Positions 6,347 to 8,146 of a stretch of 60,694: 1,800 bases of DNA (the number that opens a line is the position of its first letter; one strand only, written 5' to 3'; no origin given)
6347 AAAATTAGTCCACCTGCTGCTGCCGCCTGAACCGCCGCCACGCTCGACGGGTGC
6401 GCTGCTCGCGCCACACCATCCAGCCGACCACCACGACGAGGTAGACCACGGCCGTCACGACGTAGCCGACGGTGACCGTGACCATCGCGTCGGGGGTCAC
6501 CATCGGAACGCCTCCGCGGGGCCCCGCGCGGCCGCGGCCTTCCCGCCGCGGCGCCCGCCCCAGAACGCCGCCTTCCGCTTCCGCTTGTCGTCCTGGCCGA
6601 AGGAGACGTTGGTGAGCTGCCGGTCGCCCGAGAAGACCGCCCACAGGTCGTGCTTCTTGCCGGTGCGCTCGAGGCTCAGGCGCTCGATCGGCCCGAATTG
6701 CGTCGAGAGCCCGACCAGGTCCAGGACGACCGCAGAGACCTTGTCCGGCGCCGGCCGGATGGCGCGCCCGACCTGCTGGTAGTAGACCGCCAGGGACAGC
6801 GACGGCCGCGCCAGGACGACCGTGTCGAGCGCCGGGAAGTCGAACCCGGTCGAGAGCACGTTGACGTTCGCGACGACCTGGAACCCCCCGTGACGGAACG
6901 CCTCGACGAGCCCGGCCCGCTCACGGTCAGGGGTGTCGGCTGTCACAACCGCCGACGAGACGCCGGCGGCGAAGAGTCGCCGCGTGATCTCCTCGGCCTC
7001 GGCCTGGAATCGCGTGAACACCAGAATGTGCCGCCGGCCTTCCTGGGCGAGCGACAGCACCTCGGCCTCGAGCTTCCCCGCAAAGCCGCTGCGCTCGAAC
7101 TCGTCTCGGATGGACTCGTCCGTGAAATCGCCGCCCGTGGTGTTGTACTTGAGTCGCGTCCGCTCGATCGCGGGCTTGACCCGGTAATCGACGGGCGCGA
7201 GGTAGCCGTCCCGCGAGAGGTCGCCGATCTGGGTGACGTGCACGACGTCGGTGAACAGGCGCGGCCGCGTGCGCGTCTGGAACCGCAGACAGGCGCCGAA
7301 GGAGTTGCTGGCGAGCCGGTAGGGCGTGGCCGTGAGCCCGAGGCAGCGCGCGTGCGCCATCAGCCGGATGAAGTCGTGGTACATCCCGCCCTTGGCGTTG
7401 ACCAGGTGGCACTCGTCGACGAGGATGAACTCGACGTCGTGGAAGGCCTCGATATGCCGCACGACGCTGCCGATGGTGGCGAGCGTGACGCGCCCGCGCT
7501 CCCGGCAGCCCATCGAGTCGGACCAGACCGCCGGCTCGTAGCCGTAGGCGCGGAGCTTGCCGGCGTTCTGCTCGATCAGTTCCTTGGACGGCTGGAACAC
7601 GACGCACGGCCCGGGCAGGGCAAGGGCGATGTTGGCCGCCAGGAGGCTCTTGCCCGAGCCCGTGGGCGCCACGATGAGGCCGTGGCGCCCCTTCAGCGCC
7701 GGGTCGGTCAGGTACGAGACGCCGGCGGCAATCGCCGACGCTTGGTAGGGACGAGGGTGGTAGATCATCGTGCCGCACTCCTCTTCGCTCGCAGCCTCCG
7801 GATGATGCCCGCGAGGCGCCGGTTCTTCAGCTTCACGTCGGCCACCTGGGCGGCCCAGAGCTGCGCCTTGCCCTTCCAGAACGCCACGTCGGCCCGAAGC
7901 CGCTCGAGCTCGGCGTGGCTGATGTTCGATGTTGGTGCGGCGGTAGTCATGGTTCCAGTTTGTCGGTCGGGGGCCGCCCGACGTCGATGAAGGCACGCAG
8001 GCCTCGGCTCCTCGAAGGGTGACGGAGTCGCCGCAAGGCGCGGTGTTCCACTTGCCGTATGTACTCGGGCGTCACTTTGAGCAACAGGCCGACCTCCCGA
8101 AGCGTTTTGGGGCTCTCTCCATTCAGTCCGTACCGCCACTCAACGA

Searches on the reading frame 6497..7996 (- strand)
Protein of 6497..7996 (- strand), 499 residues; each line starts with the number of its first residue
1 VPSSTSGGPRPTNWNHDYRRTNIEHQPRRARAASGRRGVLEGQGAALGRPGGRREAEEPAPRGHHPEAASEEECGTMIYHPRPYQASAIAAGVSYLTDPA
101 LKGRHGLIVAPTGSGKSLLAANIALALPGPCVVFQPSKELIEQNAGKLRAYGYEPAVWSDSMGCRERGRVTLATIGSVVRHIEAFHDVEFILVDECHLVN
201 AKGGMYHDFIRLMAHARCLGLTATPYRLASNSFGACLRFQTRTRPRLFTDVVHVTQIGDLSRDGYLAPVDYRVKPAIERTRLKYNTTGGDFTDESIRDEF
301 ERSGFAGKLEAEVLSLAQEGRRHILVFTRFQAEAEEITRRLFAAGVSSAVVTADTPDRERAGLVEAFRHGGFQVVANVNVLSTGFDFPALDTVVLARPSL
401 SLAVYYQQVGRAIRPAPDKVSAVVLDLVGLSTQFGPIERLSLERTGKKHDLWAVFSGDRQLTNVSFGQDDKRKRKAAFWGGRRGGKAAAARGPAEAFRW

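Call 74: search_protein_families(library=phrogs, proteins=[window:6497-7996:-], max_evalue=0.00001)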
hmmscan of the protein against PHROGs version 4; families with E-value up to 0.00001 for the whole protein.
window:6497-7996:- (499 aa): 7 families
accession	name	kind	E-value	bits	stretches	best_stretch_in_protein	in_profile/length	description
phrog_16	-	DNA, RNA and nucleotide metabolism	2.5e-76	258.7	1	75-434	267-609/986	DNA helicase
phrog_62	-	DNA, RNA and nucleotide metabolism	5.3e-13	48.3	1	294-414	980-1096/1881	DNA helicase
phrog_9690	-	DNA, RNA and nucleotide metabolism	5e-11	43.2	1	183-429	36-270/306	DNA helicase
phrog_6819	-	DNA, RNA and nucleotide metabolism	4.8e-08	32.9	0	101-199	34-146/645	Holliday junction branch migration helicase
phrog_16259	-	DNA, RNA and nucleotide metabolism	2.7e-07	31.1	1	77-202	114-239/330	DNA helicase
phrog_16694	-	unknown function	4.4e-07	29.2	0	322-426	559-673/1010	-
phrog_27849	-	unknown function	3e-06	26.7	0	317-394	444-519/664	-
